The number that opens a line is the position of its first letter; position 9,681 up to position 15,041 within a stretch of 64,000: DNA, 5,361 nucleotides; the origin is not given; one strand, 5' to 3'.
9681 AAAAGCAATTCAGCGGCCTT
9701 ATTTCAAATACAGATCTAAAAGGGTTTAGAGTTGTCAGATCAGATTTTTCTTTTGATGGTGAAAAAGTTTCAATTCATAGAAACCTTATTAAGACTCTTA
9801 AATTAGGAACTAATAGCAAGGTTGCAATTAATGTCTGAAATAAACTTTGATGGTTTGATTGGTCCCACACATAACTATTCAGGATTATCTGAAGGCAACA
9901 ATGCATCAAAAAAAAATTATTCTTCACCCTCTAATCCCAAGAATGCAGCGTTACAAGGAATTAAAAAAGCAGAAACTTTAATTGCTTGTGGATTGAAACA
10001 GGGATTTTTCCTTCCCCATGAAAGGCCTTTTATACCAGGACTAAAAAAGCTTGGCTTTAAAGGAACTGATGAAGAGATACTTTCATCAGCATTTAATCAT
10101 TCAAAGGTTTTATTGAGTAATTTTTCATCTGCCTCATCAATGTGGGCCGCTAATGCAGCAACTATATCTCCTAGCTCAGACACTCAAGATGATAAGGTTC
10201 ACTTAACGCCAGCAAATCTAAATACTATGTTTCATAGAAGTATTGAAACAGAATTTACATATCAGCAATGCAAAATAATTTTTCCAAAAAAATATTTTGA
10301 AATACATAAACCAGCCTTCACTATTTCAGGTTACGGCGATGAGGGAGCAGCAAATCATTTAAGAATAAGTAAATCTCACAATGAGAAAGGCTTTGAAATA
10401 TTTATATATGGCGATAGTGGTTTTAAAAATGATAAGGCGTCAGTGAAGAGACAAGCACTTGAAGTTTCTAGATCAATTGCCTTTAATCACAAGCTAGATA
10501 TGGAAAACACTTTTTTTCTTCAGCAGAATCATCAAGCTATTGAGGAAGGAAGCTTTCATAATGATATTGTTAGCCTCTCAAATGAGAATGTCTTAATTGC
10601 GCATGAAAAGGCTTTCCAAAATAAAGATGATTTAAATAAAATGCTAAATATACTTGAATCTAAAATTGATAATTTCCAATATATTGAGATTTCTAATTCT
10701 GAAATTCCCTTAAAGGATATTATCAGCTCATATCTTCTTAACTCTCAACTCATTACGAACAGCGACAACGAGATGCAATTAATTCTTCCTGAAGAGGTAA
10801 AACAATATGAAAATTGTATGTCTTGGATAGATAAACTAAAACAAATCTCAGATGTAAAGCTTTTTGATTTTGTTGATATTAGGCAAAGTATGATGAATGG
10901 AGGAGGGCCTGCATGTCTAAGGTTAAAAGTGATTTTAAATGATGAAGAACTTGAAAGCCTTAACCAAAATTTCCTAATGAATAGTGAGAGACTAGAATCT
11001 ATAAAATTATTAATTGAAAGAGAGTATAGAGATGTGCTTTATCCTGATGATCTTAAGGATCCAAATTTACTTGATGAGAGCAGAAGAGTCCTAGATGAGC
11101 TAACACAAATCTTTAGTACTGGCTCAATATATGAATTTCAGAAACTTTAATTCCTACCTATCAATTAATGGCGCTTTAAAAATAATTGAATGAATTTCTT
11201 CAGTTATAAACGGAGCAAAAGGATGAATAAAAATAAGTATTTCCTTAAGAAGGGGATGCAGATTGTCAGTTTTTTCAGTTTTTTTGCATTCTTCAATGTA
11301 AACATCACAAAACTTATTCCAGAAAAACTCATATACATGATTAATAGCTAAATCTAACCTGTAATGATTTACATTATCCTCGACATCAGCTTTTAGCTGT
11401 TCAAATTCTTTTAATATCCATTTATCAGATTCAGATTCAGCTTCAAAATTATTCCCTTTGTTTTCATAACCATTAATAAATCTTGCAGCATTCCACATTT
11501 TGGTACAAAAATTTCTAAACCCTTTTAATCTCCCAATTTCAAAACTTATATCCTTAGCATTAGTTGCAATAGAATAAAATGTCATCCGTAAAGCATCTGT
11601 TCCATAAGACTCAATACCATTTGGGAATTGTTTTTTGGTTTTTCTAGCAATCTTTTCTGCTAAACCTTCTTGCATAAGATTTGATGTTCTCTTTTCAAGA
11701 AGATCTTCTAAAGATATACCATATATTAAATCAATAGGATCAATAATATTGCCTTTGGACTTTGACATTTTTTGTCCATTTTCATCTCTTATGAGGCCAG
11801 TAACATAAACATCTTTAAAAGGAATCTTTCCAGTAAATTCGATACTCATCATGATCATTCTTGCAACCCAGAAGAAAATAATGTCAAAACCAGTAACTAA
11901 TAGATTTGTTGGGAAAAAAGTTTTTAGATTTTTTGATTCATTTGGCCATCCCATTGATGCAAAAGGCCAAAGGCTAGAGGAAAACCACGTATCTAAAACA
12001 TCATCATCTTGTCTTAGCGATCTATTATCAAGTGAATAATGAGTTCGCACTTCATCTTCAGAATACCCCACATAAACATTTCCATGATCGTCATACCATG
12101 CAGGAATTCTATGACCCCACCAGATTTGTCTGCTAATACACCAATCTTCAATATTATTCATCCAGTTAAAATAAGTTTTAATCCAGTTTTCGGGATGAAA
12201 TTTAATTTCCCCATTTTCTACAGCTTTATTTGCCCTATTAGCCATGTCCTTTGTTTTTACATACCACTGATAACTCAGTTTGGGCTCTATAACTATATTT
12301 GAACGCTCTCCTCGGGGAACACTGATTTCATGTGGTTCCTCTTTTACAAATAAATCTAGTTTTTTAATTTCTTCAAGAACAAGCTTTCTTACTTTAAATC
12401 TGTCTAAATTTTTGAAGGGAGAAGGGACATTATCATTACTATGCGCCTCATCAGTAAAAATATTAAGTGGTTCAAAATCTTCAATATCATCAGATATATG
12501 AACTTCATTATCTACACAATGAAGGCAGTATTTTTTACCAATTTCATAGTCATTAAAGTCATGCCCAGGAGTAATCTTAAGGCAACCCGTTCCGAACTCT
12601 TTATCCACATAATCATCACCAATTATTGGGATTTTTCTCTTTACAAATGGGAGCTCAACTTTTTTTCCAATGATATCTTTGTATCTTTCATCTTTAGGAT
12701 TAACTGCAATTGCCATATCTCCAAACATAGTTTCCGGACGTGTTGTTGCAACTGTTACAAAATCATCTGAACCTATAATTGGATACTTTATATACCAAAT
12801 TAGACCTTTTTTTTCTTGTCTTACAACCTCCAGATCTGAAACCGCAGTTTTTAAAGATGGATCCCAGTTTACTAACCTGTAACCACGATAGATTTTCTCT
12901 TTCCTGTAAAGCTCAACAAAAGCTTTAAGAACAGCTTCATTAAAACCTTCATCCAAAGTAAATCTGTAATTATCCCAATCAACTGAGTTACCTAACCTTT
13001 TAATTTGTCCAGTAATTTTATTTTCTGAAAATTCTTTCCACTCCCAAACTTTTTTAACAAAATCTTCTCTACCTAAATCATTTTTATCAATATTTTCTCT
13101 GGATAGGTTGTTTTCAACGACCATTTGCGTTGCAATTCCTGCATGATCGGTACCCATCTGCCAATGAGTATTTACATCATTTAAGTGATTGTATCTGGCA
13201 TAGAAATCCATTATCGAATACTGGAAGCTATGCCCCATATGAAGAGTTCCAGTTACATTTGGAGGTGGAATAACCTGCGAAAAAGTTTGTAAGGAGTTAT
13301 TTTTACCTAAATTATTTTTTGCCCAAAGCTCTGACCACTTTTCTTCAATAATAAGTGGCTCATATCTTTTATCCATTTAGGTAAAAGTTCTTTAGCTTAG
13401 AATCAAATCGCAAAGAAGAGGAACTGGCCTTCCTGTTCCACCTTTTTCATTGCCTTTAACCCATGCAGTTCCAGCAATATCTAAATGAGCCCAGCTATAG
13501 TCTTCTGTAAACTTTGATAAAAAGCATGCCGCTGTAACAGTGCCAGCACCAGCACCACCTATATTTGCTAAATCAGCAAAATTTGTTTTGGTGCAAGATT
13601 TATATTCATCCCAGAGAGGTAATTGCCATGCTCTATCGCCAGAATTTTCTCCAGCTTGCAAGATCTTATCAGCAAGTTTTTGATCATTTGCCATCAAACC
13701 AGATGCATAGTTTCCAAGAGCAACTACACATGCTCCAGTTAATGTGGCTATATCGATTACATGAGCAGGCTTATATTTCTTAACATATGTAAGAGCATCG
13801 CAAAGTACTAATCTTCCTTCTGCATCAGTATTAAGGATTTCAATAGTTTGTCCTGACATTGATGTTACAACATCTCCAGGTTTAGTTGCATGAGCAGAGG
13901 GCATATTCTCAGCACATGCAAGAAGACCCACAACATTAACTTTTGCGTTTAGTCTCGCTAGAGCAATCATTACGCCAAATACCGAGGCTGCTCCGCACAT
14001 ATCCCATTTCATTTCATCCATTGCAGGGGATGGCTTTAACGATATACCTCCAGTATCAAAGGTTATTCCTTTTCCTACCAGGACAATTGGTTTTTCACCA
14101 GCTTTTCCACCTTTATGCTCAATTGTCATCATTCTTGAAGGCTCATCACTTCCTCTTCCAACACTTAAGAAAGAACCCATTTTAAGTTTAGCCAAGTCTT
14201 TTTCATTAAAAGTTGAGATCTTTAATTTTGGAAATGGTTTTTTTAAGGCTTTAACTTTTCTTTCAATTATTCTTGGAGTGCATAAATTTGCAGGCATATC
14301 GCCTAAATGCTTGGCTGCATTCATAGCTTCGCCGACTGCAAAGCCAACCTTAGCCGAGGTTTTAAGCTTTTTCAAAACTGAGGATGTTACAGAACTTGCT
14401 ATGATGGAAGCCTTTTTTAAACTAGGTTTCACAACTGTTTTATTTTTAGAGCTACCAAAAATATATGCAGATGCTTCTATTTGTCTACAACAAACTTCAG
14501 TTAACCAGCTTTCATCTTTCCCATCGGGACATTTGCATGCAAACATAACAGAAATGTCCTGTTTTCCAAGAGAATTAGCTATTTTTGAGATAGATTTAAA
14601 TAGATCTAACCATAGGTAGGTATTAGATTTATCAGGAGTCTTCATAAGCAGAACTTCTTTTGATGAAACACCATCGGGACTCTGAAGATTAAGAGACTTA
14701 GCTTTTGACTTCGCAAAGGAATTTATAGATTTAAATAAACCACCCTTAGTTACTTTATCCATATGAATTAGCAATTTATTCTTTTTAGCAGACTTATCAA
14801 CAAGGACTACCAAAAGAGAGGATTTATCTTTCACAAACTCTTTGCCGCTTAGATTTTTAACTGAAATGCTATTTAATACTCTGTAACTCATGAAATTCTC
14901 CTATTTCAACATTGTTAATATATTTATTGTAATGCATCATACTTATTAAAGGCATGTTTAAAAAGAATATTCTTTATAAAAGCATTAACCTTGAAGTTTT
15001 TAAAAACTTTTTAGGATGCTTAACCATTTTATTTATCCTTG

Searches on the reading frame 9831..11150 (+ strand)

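Call 75: search_protein_families(library=pfam, proteins=[window:9831-11150:+], max_evalue=0.00001)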
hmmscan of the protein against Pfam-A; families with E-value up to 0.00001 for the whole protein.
window:9831-11150:+ (439 aa): 1 family
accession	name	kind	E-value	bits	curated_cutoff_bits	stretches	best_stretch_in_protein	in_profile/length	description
PF04996.17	AstB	-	7.9e-167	555.9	27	1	2-437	3-443/443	Succinylarginine dihydrolase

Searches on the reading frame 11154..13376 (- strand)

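Call 75: search_protein_families(library=pfam, proteins=[window:11154-13376:-], max_evalue=0.00001)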
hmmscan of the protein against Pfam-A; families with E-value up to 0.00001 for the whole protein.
window:11154-13376:- (740 aa): 4 families
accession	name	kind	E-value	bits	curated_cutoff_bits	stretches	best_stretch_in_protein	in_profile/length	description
PF00133.28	tRNA-synt_1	-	1.8e-134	449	22.7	1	20-612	13-413/414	tRNA synthetases class I (I, L, M and V)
PF08264.19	Anticodon_1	-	2.3e-23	83.2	25.1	1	651-731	1-92/148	Anticodon-binding domain of tRNA ligase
PF09334.17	tRNA-synt_1g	-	3.9e-14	52.7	20.1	0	40-183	9-134/391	tRNA synthetases class I (M)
PF13603.12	tRNA-synt_1_2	-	2.1e-08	34.3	25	0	237-287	86-136/185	Leucyl-tRNA synthetase, editing domain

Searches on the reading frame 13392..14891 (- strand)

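Call 75: search_protein_families(library=pfam, proteins=[window:13392-14891:-], max_evalue=0.00001)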
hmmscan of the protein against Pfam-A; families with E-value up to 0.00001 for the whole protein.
window:13392-14891:- (499 aa): 1 family
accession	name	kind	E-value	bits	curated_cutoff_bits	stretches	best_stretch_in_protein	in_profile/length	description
PF00883.26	Peptidase_M17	-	2.2e-124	415.2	25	1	191-493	1-309/310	Cytosol aminopeptidase family, catalytic domain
